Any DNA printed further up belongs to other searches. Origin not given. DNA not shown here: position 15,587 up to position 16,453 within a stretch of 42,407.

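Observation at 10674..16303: Tandem array of four paralogous ankyrin-repeat lipoproteins inserted between pgsA and tRNA-Arg, about 1 kb from dif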

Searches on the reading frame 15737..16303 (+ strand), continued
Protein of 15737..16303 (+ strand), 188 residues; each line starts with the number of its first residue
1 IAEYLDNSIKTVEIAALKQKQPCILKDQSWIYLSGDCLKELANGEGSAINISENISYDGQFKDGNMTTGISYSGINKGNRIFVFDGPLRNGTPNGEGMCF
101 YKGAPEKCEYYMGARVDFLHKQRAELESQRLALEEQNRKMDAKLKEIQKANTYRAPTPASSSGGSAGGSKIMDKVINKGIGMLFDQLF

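Call 74: search_protein_families(library=pfam, proteins=[L092:6468-7727:+, L092:8023-8460:-, L092:10548-10934:+, L092:11447-13624:-, L097:7851-8606:-, L097:11356-14376:-, L096:4235-5827:+, L096:7472-7942:+, L096:8164-9702:+, L112:8140-8814:+], max_evalue=0.001)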
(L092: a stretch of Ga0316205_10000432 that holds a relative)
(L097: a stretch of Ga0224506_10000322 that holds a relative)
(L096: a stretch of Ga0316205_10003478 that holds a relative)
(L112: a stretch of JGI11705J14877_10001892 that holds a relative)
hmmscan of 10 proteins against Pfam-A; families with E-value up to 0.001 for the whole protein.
L092:6468-7727:+ (419 aa): 0 families

L092:8023-8460:- (145 aa): 0 families

L092:10548-10934:+ (128 aa): 1 family
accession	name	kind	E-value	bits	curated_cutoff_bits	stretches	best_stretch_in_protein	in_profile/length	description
PF07045.17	DUF1330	-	2.5e-06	28.2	23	1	33-108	5-78/94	Domain of unknown function (DUF1330)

L092:11447-13624:- (725 aa): 0 families

L097:7851-8606:- (251 aa): 3 families
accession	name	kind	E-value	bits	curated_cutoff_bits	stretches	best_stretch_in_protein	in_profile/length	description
PF00702.32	Hydrolase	-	2e-25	90.7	26.4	1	3-189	2-186/191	haloacid dehalogenase-like hydrolase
PF13419.12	HAD_2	-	7.7e-22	78.7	23.8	1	5-199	1-177/178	Haloacid dehalogenase-like hydrolase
PF12710.13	HAD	-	2.8e-05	25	27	1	6-168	2-160/189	haloacid dehalogenase-like hydrolase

L097:11356-14376:- (1006 aa): 2 families
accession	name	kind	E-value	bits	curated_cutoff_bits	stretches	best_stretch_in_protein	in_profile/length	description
PF22352.2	K319L-like_PKD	-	5.3e-16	58.8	27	1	42-129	1-84/84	K319L-like, PKD domain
PF18911.6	PKD_4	-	5.1e-07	30.1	27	1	35-79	1-45/85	PKD domain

L096:4235-5827:+ (530 aa): 7 families
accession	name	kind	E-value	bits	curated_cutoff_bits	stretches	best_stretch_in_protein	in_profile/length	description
PF00117.34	GATase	-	1.6e-46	158.8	22.8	1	16-204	1-188/190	Glutamine amidotransferase class-I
PF00958.27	GMP_synt_C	-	4.9e-40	135.9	27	1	438-529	1-92/92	GMP synthase C terminal domain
PF02540.23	NAD_synthase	-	1.3e-12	47.8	21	1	221-310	7-95/242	NAD synthase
PF07722.19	Peptidase_C26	-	6.8e-11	42.8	20.5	1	79-188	100-219/219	Peptidase C26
PF03054.22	tRNA_Me_trans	-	2.6e-05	24.4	20.6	1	234-270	2-37/202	tRNA methyl transferase HUP domain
PF06508.19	QueC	-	0.00037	20.5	22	0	235-296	2-61/210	Queuosine biosynthesis protein QueC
PF00764.25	Arginosuc_synth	-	0.0009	19.8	27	0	235-300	2-66/162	Arginosuccinate synthase N-terminal HUP domain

L096:7472-7942:+ (156 aa): 4 families
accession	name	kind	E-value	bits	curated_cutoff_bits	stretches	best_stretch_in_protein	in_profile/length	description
PF14437.12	MafB19-deam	-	2.3e-37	128.5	27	1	3-149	2-142/142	MafB19-like deaminase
PF00383.29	dCMP_cyt_deam_1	-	4e-31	107.4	25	1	1-101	1-101/102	Cytidine and deoxycytidylate deaminase zinc-binding region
PF14439.12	Bd3614-deam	-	1.6e-06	28.5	38.5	1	35-107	20-95/113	Bd3614-like deaminase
PF18750.7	SNAD4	-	0.00051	20.5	27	1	44-92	24-73/130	Secreted Novel AID/APOBEC-like Deaminase 4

L096:8164-9702:+ (512 aa): 2 families
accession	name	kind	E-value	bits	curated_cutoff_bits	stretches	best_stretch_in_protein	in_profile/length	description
PF03062.24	MBOAT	-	1.2e-33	117.2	27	1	78-353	43-301/337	MBOAT, membrane-bound O-acyltransferase family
PF13813.11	MBOAT_2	-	1.6e-06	28.7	25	1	266-329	2-67/85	Membrane bound O-acyl transferase family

L112:8140-8814:+ (224 aa): 1 family
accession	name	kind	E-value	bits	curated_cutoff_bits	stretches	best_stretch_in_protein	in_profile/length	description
PF03006.26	HlyIII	-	1.1e-41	143.4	26.2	1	22-215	5-224/224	Haemolysin-III related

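Call 80: find_related_loci(query=A5, collection=viral_contigs, flank=5000)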
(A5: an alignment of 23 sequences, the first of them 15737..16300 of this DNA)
Query A5 (188 aa) in viral_contigs; peptide patterns used: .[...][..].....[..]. (x = any residue, [..] = any of these).
3 stretches matched a pattern, but none encodes a relative of the query by tblastn (E <= 1e-3).

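Call 81: find_encoding_contigs(protein=P0064, flank=8000, max_places=1)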
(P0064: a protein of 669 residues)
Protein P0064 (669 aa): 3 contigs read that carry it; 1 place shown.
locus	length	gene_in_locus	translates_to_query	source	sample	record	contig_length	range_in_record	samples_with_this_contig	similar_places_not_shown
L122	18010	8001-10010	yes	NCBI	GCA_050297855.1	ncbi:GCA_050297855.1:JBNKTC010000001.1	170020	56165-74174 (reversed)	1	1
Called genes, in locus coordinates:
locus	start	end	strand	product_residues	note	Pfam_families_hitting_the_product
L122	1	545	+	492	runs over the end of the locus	PF00669:Flagellin_N, PF07196:Flagellin_IN, PF00700:Flagellin_C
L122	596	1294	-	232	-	PF13386:DsbD_2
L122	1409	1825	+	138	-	PF06271:RDD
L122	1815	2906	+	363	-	PF07690:MFS_1, PF12832:MFS_1_like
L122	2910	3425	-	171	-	-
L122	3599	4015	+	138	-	PF00581:Rhodanese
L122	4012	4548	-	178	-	PF00565:SNase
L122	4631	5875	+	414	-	PF00482:T2SSF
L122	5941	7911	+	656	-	PF02368:Big_2, PF26182:Ig_NUP210_5th (weak), PF26918:Ig_Eae (weak), PF08309:LVIVD (faint)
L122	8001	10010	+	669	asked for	-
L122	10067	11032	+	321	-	PF00579:tRNA-synt_1b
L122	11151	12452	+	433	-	PF00753:Lactamase_B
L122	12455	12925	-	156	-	PF13664:DUF4149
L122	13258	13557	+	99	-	-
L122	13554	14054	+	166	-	PF13489:Methyltransf_23, PF08242:Methyltransf_12 (weak)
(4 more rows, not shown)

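Call 82: find_encoding_contigs(protein=P0019, flank=8000, max_places=1)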
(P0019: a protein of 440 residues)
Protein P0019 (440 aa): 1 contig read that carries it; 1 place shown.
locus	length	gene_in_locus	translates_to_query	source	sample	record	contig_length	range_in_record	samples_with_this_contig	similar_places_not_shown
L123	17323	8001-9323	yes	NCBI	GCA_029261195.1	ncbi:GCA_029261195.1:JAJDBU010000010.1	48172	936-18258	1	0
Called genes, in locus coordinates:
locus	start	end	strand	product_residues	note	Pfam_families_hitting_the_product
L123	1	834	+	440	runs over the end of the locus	PF11638:DnaA_N, PF00308:Bac_DnaA, PF01695:IstB_IS21 (weak), PF00004:AAA (weak), PF08299:Bac_DnaA_C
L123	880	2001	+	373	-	PF00712:DNA_pol3_beta, PF02767:DNA_pol3_beta_2, PF02768:DNA_pol3_beta_3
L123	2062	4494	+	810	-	PF02518:HATPase_c, PF00204:DNA_gyraseB, PF01751:Toprim, PF21249:GyrB_hook, PF18053:GyrB_insert, PF00986:DNA_gyraseB_C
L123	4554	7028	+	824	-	PF00521:DNA_topoisoIV, PF03989:DNA_gyraseA_C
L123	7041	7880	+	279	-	PF13525:YfiO (faint), PF14938:SNAP (faint), PF07719:TPR_2 (faint), PF13174:TPR_6 (faint), PF13424:TPR_12 (faint), PF13428:TPR_14 (faint), PF13432:TPR_16 (faint), PF14559:TPR_19 (faint)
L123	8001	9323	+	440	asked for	-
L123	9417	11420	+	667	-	PF01654:Cyt_bd_oxida_I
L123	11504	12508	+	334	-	PF00814:TsaD, PF22521:HypF_C_2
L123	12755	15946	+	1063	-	PF12895:ANAPC3 (faint), PF14559:TPR_19, PF21033:RMD1-3 (weak), PF14559:TPR_19 (weak), PF13432:TPR_16 (weak), PF00515:TPR_1, PF07719:TPR_2 (weak), PF14559:TPR_19 (weak), +13 more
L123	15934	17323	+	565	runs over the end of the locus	PF06980:DUF1302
